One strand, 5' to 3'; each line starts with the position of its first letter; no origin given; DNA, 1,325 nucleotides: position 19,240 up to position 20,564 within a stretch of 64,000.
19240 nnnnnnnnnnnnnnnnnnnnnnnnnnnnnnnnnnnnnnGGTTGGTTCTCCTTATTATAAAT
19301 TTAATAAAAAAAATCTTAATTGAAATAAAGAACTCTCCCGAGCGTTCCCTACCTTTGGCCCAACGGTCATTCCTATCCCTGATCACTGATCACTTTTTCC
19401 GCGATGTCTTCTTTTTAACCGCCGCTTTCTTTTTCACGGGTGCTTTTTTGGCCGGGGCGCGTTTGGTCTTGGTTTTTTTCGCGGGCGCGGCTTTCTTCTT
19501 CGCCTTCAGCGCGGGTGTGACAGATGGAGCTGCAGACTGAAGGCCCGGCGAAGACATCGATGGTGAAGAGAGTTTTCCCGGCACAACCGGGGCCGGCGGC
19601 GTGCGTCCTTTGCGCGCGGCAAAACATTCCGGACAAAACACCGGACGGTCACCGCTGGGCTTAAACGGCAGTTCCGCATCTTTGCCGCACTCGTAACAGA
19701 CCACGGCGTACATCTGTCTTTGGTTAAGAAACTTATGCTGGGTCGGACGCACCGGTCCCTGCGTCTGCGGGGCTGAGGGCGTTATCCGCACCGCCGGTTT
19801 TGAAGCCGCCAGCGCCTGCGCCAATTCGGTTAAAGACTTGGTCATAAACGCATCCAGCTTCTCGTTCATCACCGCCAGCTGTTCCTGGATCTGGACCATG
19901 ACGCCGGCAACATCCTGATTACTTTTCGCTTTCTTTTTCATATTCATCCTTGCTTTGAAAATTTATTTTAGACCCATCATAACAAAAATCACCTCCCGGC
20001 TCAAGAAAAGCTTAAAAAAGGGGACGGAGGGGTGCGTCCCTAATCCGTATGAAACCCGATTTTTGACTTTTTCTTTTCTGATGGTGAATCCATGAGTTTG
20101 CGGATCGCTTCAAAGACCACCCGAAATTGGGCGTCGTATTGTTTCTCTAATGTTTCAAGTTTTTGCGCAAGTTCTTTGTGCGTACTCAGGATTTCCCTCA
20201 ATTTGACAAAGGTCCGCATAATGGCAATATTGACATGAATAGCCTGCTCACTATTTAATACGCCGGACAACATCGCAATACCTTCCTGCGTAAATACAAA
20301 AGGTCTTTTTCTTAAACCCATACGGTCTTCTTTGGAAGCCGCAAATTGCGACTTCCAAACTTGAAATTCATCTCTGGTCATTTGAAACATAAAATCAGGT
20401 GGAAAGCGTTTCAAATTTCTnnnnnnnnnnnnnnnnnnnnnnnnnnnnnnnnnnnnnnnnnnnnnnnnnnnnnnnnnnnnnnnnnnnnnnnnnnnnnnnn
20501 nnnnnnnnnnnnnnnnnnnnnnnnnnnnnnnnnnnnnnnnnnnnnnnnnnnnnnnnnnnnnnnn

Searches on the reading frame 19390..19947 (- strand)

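Call 3: search_protein_families(library=pfam, proteins=[window:19390-19947:-], max_evalue=0.1)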
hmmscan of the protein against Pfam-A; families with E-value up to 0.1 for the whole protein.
window:19390-19947:- (185 aa): 2 families
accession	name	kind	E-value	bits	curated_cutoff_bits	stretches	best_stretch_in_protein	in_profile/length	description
PF23477.1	zf_Tbcl_2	-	1.9e-16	59.9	27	1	77-113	1-37/37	Probable treble clef zinc finger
PF09723.15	Zn_ribbon_8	-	0.057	13.9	34.4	0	80-108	4-32/41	Zinc ribbon domain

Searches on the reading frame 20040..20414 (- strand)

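Call 3: search_protein_families(library=pfam, proteins=[window:20040-20414:-], max_evalue=0.1)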
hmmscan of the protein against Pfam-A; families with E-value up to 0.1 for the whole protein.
window:20040-20414:- (124 aa): 2 families
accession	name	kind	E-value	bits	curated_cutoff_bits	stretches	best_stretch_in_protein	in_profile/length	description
PF10543.14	ORF6N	-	1.4e-12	48.2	27.8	1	2-52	37-86/86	ORF6N domain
PF08429.16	PLU-1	-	0.0085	15.7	28.5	1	47-111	235-296/338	PLU-1-like protein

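Call 5: search_protein_families(library=ncbifam, proteins=[window:20040-20414:-], max_evalue=0.1)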
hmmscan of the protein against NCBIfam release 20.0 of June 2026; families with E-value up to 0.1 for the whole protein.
window:20040-20414:- (124 aa): 1 family
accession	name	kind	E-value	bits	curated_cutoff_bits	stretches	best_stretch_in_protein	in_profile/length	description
TIGR02681.1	phage_pRha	subfamily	0.0079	16.3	45.95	0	35-78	63-106/108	phage regulatory protein, Rha family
